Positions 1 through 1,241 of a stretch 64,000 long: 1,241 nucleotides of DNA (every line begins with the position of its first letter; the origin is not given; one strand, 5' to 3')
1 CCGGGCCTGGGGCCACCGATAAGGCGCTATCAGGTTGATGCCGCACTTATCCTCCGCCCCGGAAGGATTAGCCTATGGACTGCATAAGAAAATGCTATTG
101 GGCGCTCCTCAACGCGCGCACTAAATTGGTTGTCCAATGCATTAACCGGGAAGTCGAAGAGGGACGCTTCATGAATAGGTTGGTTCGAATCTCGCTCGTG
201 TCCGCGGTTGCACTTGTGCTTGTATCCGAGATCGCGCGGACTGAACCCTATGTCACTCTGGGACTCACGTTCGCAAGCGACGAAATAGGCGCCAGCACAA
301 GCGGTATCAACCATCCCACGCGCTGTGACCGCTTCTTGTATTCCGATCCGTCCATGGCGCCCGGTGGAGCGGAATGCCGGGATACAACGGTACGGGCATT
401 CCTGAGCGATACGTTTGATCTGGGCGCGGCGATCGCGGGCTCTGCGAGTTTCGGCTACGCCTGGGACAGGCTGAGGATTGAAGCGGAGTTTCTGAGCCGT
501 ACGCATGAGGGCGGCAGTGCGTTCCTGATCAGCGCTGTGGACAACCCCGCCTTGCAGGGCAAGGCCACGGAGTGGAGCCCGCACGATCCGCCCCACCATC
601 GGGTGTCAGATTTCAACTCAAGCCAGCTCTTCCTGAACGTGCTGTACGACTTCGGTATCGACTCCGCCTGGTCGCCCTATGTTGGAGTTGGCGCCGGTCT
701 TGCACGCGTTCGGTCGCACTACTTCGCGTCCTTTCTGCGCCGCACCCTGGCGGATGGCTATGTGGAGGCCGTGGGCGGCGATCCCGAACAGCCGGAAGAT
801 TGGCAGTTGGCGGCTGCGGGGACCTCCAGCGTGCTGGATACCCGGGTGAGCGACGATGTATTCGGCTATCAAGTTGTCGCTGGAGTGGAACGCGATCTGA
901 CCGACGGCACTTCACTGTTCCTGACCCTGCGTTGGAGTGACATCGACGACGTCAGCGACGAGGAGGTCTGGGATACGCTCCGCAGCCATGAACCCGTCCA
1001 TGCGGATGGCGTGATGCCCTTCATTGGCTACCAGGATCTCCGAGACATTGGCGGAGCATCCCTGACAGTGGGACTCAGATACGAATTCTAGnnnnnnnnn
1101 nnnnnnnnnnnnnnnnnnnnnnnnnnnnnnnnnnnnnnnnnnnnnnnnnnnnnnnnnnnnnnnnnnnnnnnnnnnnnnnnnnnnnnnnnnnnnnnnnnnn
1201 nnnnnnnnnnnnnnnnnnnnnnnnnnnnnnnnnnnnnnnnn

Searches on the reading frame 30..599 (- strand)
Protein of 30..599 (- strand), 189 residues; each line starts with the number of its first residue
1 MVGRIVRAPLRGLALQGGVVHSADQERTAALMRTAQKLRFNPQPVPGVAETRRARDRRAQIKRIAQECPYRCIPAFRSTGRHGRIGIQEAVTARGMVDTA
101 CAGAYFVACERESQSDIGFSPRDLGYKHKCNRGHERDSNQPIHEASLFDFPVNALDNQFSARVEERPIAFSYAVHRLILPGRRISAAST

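Call 61: search_protein_families(library=pfam, proteins=[window:30-599:-], max_evalue=0.001)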
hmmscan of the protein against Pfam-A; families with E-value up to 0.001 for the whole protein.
window:30-599:- (189 aa): 0 families

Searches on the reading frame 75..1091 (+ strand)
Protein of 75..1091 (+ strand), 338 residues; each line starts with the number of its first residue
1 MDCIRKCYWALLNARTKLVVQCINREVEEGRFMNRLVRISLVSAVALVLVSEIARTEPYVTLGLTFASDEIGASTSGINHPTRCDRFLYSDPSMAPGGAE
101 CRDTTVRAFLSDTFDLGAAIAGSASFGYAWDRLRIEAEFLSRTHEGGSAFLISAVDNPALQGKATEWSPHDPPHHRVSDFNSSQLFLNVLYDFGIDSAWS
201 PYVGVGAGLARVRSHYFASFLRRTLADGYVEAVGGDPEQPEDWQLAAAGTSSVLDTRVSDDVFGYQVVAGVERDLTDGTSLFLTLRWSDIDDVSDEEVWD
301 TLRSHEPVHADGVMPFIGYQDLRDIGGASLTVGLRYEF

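Call 61: search_protein_families(library=pfam, proteins=[window:75-1091:+], max_evalue=0.001)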
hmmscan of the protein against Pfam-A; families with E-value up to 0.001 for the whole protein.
window:75-1091:+ (338 aa): 2 families
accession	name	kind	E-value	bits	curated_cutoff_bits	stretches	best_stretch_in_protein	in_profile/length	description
PF13505.12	OMP_b-brl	-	9.1e-07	29.6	28.7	1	80-294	42-158/175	Outer membrane protein beta-barrel domain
PF02462.21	Opacity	-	2.2e-05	25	21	1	177-295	24-110/126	Opacity family porin protein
